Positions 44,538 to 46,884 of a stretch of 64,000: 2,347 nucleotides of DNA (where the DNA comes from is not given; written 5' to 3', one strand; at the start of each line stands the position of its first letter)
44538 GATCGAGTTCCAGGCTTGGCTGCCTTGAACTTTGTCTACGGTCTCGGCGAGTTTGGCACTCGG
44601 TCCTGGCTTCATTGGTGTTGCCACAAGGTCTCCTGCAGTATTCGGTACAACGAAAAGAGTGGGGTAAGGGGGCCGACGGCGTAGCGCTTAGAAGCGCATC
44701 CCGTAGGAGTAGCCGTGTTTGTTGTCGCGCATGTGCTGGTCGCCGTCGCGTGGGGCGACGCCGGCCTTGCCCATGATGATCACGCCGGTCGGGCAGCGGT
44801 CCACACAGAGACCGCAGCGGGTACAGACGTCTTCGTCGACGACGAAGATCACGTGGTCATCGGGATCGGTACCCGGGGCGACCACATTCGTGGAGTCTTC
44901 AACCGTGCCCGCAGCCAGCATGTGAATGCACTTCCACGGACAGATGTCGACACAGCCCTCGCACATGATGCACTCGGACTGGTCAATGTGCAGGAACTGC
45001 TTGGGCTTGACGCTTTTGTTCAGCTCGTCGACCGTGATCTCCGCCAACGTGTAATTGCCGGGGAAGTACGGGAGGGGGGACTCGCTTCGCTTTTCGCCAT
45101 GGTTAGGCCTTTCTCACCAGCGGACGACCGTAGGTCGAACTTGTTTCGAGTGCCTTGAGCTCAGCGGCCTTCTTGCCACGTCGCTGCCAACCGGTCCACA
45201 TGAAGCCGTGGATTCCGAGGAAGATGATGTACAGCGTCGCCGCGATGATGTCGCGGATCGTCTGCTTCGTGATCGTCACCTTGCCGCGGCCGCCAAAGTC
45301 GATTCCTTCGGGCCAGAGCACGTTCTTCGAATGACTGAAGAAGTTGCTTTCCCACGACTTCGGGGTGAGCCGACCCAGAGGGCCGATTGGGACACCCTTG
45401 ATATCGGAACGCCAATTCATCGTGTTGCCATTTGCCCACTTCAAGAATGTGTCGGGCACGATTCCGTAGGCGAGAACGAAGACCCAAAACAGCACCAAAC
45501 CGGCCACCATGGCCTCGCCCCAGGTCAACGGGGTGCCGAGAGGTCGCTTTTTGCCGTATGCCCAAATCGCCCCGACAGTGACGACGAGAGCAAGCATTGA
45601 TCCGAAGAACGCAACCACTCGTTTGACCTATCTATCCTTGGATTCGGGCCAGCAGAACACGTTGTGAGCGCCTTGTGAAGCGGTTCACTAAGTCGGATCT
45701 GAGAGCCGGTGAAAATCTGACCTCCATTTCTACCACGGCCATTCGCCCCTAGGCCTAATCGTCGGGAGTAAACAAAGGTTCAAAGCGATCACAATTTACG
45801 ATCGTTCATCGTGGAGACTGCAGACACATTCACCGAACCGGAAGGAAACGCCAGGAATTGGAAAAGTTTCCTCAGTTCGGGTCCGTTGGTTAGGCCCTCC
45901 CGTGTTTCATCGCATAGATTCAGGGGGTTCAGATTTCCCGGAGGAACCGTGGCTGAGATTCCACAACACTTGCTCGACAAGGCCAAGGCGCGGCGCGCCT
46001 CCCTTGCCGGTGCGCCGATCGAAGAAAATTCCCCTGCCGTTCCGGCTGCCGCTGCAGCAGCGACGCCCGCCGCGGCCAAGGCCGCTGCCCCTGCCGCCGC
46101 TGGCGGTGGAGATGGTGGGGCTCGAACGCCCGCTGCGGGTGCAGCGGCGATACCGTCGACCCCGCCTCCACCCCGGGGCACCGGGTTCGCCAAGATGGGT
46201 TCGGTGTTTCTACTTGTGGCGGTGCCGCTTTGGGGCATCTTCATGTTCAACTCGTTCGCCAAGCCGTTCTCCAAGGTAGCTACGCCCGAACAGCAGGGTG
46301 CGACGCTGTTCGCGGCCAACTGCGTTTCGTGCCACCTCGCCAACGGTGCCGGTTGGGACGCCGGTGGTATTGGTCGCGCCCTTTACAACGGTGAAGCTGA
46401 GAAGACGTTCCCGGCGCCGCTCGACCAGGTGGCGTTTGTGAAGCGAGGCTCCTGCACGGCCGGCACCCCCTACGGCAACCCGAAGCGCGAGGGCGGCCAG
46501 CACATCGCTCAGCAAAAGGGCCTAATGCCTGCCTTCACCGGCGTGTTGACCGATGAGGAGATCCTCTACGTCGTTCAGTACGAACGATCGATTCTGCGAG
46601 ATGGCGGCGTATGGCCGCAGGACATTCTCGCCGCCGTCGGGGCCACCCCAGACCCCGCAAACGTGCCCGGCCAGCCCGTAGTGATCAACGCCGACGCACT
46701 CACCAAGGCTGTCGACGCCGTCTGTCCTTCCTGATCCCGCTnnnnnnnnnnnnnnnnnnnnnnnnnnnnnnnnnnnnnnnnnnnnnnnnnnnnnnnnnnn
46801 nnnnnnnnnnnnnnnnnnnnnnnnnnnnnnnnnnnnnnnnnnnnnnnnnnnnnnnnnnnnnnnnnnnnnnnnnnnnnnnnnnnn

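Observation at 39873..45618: Firmicute/b6f-style split cytochrome b complex with a ferredoxin gene and two unknown membrane proteins in an actinobacterial context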

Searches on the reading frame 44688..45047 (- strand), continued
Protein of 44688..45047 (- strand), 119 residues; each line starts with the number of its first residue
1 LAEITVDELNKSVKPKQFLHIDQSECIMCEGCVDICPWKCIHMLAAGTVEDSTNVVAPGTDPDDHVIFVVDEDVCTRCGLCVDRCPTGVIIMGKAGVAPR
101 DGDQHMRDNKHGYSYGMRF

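Call 70: search_solved_structures(query=P0001, max_evalue=0.001, show_alignments=1)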
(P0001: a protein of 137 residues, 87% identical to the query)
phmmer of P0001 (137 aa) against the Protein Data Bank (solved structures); distinct sequences matched with E-value up to 0.001: 21.
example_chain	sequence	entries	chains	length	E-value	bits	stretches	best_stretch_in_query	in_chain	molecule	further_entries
7bkb_K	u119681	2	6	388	1.2e-15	60.6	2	38-105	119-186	Formylmethanofuran dehydrogenase, subunit F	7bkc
9sw6_G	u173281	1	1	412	2.7e-13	53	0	41-114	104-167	Polyferredoxin protein MvhB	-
9sfi_O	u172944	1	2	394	2.2e-12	50.1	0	40-109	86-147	Ferredoxin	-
9sfi_T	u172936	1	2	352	1.4e-11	47.5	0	22-110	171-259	4Fe-4S ferredoxin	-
9sw6_H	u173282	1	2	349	2.1e-10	43.6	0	36-110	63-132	Tungsten formylmethanofuran dehydrogenase, subunit F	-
5t5i_F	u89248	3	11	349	5.4e-10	42.3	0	32-110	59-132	Tungsten formylmethanofuran dehydrogenase subunit fwdF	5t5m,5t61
7zc6_B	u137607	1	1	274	7.8e-08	35.3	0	87-113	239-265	RnfB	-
7bkb_L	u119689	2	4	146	1.5e-07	34.4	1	35-110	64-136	Formylmethanofuran dehydrogenase, subunit G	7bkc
7eu3_I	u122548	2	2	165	4.4e-07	32.9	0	27-62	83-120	NAD(P)H-quinone oxidoreductase subunit I, chloroplastic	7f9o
8e9g_I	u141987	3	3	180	9.2e-06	28.6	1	42-110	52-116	NADH-quinone oxidoreductase subunit I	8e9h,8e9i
6hum_I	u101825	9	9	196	2.3e-05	27.3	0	27-62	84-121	NAD(P)H-quinone oxidoreductase subunit I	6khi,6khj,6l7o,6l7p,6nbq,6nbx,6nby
8rvv_A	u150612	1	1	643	3.4e-05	26.8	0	34-105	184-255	H(2):CoB-CoM heterodisulfide,ferredoxin reductase subunit A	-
8rvu_a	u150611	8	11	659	3.5e-05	26.7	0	34-105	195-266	H(2):CoB-CoM heterodisulfide,ferredoxin reductase subunit A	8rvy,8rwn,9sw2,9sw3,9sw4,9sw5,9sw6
5odc_A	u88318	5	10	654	5e-05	26.2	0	67-107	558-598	Heterodisulfide reductase, subunit A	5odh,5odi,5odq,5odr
7wfg_I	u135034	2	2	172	0.00013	24.9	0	28-62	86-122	NAD(P)H-quinone oxidoreductase subunit I, chloroplastic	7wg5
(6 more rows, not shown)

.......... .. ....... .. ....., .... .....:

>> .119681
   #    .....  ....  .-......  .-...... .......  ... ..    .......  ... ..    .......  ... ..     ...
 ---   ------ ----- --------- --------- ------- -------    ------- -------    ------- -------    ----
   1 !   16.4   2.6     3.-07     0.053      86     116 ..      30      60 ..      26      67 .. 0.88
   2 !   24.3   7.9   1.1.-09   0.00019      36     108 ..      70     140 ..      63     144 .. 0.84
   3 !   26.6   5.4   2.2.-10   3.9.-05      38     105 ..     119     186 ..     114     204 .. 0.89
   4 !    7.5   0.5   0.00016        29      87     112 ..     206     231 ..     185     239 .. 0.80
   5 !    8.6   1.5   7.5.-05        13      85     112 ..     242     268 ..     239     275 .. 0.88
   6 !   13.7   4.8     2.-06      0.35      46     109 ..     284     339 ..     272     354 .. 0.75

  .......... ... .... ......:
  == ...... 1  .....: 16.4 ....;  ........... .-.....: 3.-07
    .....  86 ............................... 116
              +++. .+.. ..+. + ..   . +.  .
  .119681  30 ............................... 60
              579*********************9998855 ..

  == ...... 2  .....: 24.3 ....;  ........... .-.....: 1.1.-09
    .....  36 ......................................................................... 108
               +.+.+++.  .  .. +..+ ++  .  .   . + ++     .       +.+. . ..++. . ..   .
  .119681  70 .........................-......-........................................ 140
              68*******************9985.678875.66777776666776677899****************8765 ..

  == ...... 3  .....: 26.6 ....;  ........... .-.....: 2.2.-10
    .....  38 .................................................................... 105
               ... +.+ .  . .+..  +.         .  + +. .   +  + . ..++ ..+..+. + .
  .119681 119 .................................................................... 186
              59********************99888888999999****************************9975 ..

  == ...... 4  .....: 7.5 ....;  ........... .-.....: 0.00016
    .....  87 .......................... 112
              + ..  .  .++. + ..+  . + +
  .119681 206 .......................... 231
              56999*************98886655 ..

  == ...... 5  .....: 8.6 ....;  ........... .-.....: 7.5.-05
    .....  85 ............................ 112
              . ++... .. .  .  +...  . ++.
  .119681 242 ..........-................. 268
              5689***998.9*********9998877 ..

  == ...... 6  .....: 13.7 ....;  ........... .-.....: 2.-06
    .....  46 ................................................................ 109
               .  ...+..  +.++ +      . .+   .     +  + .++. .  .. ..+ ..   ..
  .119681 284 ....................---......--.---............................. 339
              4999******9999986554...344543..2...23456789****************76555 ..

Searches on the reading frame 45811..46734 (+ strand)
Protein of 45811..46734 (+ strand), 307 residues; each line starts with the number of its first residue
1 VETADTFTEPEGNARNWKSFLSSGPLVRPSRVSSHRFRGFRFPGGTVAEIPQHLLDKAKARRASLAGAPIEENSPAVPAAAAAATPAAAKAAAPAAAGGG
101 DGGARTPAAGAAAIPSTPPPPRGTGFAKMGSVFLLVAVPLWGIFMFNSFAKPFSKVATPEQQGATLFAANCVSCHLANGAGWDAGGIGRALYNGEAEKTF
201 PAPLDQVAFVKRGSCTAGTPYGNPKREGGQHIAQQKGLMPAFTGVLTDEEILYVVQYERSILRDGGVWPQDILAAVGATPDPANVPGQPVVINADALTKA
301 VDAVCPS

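Call 3: search_protein_families(library=pfam, proteins=[window:45811-46734:+], max_evalue=0.01)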
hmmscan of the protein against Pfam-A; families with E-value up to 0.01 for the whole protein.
window:45811-46734:+ (307 aa): 2 families
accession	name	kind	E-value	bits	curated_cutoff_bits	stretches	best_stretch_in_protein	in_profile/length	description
PF13442.11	Cytochrome_CBB3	-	6.5e-08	33.2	27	1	161-257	4-67/68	Cytochrome C oxidase, cbb3-type, subunit III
PF00034.26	Cytochrom_C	-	6.8e-06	27.8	21.3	1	162-257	3-85/90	Cytochrome c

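Call 4: search_protein_families(library=ncbifam, proteins=[window:45811-46734:+], max_evalue=0.01)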
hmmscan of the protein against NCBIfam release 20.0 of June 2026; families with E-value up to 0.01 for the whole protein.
window:45811-46734:+ (307 aa): 5 families
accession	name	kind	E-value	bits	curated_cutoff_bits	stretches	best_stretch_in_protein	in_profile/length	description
NF045930.1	Cytc6PetJCyano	equivalog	3.9e-07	30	135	1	143-177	11-45/110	cytochrome c6 PetJ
TIGR00782.1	ccoP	equivalog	1.8e-05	24.2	179.95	1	161-185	204-228/285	cytochrome-c oxidase, cbb3-type subunit III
TIGR04485.1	thiosulf_SoxX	equivalog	0.00027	21.6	61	1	169-257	3-74/78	sulfur oxidation c-type cytochrome SoxX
NF050122.1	bc1_QcrC_actin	exception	0.0022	17.3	200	1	157-185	38-66/253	cytochrome bc1 complex diheme cytochrome c subunit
NF011054.0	PRK14486.1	equivalog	0.0083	15.7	447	0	151-260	206-289/294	putative bifunctional cbb3-type cytochrome c oxidase subunit II/cytochrome c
